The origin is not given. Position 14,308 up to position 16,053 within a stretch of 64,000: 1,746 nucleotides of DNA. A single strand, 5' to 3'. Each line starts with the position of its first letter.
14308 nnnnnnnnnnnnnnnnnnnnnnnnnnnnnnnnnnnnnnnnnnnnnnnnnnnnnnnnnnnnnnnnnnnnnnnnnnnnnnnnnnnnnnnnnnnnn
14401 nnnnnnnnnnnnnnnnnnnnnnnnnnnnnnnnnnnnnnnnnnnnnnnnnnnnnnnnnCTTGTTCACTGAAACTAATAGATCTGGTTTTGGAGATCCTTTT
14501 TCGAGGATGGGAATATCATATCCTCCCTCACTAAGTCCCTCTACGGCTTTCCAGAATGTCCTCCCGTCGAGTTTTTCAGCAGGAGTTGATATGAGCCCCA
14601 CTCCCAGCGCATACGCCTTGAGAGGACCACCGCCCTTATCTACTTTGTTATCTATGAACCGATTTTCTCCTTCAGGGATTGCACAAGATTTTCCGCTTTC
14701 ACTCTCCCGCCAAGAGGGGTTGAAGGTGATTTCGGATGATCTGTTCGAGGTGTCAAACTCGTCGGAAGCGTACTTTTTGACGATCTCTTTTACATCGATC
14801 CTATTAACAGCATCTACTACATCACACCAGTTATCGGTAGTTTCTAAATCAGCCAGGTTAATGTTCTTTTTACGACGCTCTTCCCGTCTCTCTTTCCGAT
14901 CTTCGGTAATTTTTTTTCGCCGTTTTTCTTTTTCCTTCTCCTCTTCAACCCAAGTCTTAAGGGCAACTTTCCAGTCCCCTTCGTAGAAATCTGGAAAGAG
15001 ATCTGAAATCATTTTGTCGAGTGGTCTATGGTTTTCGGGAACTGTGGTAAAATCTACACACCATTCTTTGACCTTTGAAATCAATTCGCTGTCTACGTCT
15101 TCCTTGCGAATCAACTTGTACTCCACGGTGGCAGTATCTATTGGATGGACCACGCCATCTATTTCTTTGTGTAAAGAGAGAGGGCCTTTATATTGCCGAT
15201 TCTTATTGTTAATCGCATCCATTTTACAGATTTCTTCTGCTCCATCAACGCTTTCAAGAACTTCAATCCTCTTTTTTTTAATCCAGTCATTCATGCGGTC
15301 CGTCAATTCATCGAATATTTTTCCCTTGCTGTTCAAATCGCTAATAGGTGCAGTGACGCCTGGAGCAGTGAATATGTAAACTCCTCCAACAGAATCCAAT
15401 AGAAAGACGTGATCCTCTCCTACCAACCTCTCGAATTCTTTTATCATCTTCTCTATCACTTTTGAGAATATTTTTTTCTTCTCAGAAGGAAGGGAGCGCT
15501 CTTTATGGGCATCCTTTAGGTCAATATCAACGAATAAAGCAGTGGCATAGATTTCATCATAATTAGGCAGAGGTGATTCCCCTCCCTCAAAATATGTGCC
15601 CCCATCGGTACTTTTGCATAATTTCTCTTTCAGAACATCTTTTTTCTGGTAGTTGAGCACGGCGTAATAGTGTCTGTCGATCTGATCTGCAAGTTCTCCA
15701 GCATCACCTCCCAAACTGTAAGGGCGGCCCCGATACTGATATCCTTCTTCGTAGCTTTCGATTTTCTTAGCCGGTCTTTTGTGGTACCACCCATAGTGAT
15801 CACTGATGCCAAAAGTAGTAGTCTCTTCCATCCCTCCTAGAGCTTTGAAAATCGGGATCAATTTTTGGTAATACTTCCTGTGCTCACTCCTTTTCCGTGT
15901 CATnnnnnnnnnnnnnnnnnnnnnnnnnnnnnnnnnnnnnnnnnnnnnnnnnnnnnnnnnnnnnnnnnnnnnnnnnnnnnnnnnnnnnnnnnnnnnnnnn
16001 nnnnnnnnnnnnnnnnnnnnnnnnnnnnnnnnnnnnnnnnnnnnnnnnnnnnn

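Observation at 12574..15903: Unusual Rep-like protein: AEP primase motifs with a non-canonical motif II, P-loop NTPase and C-terminal wHTH in one 1109-aa chain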

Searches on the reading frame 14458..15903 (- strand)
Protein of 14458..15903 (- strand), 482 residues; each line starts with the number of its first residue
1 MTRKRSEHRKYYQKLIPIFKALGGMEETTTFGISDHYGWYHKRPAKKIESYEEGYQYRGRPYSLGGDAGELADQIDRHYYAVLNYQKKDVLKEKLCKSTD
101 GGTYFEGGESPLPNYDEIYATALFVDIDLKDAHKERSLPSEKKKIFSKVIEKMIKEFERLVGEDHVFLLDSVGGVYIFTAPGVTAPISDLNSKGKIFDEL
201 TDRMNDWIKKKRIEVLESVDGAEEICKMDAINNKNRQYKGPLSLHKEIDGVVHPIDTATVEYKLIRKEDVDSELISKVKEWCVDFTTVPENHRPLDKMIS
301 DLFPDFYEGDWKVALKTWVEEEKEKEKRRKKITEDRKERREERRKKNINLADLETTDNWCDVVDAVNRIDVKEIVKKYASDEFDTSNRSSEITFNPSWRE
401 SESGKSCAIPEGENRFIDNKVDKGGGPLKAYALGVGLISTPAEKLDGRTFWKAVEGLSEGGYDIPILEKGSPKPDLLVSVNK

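Call 29: find_related_loci(query=A1, collection=genome_contigs, flank=10000)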
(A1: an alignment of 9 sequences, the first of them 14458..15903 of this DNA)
Query A1 (482 aa) in genome_contigs; peptide patterns used: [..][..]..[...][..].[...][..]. (x = any residue, [..] = any of these).
21 stretches matched a pattern; 7 encode a relative of the query (tblastn E <= 1e-3); 7 distinct loci.
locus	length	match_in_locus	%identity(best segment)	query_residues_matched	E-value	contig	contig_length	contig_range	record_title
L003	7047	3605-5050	97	1-482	0e+0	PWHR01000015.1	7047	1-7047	MAG: Thermoplasmata archaeon isolate T1Sed10_119m T1-Sed10-C13535, whole genome shotgun sequence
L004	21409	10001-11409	44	10-475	1e-111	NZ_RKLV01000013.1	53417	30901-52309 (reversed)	Halorutilus salinus strain F3-133 F3-133-c13, whole genome shotgun sequence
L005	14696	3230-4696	34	9-477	1e-65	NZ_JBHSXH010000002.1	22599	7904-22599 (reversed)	Halopelagius fulvigenes strain YIM 94188 GCM70025820_11, whole genome shotgun sequence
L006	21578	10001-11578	29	6-466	6e-61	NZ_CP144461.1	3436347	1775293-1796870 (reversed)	Halalkalicoccus salilacus strain FCH27 chromosome, complete genome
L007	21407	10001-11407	29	11-465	8e-59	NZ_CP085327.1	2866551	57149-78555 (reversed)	Haladaptatus salinisoli strain PSR8 chromosome, complete genome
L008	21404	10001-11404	28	11-466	1e-46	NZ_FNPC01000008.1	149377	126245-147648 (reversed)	Halopenitus persicus strain DC30,IBRC 10041,KCTC 4046, whole genome shotgun sequence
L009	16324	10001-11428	27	5-439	7e-40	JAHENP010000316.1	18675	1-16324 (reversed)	MAG: Haloferacaceae archaeon isolate BinSanityLC-kmean-bin_53-bin_0-refined_2 c_000007334097, whole genome shotgun seque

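Call 38: find_homologous_proteins(query=A1, max_evalue=0.00001)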
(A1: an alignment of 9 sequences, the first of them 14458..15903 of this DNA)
Query A1 (9 sequences) (482 aa, profile of the alignment): 18 proteins with E <= 0.00001 among 8000 candidates.
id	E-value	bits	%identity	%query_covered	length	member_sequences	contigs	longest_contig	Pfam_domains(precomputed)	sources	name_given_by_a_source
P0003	0.0e+0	1503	48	96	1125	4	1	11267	PF19263.6,PF08706.17,PF03288.23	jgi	jgi:P4 family phage/plasmid primase-like protien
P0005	0.0e+0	1410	45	96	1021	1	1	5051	PF19263.6,PF08706.17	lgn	-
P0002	0.0e+0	1220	58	96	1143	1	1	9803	-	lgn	-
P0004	0.0e+0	1164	46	97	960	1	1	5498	-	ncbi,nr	ncbi:MAG: hypothetical protein SV253_07815, partial [Halobacteria archaeon]|nr:hypothetical protein 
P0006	2.9e-293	994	32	96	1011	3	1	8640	-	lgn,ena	-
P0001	8.8e-281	953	100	95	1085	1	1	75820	-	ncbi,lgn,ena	-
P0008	2.1e-265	902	31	96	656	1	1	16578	-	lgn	-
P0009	2.3e-265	902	31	93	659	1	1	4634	-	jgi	jgi:putative DNA primase/helicase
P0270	3.5e-249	848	30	90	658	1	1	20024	-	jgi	jgi:hypothetical protein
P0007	4.1e-248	845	31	95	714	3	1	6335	-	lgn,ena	-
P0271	3.8e-246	838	31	90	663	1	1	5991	-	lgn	-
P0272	1.5e-244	833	32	90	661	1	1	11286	-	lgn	-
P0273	2.4e-243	829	32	85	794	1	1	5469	PF14216.13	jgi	jgi:hypothetical protein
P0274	4.6e-241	822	31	90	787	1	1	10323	PF14216.13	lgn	-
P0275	2.0e-131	459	35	95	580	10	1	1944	-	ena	-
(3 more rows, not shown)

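Call 43: search_solved_structures(query=A3, max_evalue=10, show_alignments=3)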
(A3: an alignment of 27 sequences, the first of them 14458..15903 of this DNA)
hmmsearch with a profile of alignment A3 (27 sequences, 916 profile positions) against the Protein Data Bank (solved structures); distinct sequences matched with E-value up to 10: 6.
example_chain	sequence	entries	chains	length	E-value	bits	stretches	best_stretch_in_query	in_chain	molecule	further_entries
7kue_C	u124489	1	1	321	0.22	13.2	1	651-797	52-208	RNA polymerase II transcription factor B subunit 3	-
7o4i_3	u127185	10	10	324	0.26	12.9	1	651-798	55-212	RNA polymerase II transcription factor B subunit 3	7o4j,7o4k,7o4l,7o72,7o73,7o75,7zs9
5oqj_3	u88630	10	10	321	0.29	12.8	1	651-798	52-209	RNA polymerase II transcription factor B subunit 3 | BJ4_G0050160.mRNA.1.CDS.1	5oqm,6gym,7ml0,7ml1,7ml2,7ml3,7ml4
8t1i_J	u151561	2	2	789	2.4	9.7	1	647-904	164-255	Mediator of RNA polymerase II transcription subunit 15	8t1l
7emf_O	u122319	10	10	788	2.5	9.6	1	789-884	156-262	Mediator of RNA polymerase II transcription subunit 15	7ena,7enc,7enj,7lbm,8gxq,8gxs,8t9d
9ynu_B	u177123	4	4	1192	6.7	8.2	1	637-885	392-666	Spt20-like SEP domain-containing protein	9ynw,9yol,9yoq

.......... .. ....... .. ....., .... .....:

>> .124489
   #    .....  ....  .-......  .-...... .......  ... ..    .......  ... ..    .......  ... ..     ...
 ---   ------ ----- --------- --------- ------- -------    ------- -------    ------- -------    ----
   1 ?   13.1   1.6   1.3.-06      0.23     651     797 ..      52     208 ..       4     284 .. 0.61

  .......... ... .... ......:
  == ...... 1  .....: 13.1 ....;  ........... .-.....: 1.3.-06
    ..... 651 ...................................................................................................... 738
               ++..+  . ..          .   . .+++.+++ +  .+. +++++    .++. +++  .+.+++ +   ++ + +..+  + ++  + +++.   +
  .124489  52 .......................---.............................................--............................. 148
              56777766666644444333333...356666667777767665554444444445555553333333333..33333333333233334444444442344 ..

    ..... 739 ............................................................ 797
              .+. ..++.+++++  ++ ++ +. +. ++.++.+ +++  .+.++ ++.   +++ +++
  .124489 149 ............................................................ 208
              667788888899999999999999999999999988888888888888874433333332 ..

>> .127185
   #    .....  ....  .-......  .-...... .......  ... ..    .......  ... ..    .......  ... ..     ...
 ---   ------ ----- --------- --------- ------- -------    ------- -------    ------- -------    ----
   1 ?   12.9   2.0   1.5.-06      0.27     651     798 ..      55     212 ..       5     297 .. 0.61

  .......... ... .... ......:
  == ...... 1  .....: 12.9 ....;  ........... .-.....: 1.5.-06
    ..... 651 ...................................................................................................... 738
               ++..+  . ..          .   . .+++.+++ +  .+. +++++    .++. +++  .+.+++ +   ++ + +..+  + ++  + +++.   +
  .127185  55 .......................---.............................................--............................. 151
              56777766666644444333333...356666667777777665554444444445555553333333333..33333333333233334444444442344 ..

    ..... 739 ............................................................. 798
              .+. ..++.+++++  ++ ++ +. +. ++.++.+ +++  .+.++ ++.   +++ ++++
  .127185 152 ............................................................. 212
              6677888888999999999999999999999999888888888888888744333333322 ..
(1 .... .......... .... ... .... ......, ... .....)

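Call 44: search_protein_families(library=pfam, alignment_id=A3, max_evalue=0.1)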
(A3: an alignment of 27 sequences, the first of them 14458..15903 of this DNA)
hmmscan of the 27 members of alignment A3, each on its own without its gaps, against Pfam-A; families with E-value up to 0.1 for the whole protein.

A. member 1, window:14458-15903:- (482 aa): 0 families

B. families by the number of members that match (of 27 scanned): 37 families (the first 25 are shown)
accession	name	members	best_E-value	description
PF19263.5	DUF5906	3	5e-19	Family of unknown function (DUF5906)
PF08706.16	D5_N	3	1.2e-15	D5 N terminal like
PF03288.22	Pox_D5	3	8e-06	Poxvirus D5 protein-like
PF12840.13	HTH_20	3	0.041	Helix-turn-helix domain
PF14216.11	DUF4326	2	9.2e-15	Domain of unknown function (DUF4326)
PF02257.21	RFX_DNA_binding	2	0.00016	RFX DNA-binding domain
PF13384.12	HTH_23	2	0.0015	Homeodomain-like domain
PF13551.12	HTH_29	2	0.0023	Winged helix-turn helix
PF13412.12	HTH_24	2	0.0023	Winged helix-turn-helix DNA-binding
PF13870.11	CCDC113_CCDC96_CC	1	7e-05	CCDC113/CCDC96, coiled-coil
PF25213.1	HVO_A0261_N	1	0.00022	HVO_A0261 N-terminal domain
PF13542.12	HTH_Tnp_ISL3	1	0.0017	Helix-turn-helix domain of transposase family ISL3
PF10473.14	CENP-F_leu_zip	1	0.0038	Leucine-rich repeats of kinetochore protein Cenp-F/LEK1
PF07889.17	DUF1664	1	0.0047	Protein of unknown function (DUF1664)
PF01768.21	Birna_VP4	1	0.013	Birnavirus VP4 protein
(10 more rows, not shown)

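Call 57: predict_structure(alignment_id=A3)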
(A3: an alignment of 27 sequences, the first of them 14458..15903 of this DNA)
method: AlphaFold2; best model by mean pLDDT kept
length: 482 residues; sequences in the alignment: 27
mean_pLDDT: 89.0   pTM: 0.72
mean pLDDT of the five models: 89.0, 88.9, 87.4, 86.9, 86.9
residues with pLDDT >= 90: 328; 70-90: 110; 50-70: 34; < 50: 10
segments of 3 or more residues with pLDDT < 50: 474-482
pLDDT, mean of each block of 10 residues (from residue 1): 80 96 95 82 92 93 94 86 94 92 90 94 96 86 96 98 98 96 97 97 96 97 94 92 92 95 92 98 97 98 97 98 88 68 61 72 89 93 73 88 80 91 93 93 89 89 80 42 30
secondary structure, 60 per line:
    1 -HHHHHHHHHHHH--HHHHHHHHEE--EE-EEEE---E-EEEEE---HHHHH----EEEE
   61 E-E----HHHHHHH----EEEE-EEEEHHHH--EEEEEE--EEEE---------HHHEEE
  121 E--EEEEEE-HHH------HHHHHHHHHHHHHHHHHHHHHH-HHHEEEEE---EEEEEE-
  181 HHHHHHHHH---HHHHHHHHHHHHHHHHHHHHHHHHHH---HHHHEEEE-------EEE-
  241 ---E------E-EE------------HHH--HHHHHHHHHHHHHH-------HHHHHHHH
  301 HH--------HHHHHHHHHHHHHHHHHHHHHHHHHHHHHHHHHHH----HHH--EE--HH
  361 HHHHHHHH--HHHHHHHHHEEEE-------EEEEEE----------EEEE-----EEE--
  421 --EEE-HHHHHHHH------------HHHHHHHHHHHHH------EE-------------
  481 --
elements in order: H2-13 H16-23 E31-34 E40-44 H48-52 E57-61 H68-74 E79-82 E84-87 H88-91 E94-99 E102-105 E118-121 E124-129 H140-161 E166-170 E174-179 H181-189 H193-218 H222-225 E226-229 E237-239 H272-285 H293-302 H311-345 H359-368 H371-379 E380-383 E391-396 E407-410 E416-418 E423-425 H427-434 H447-459
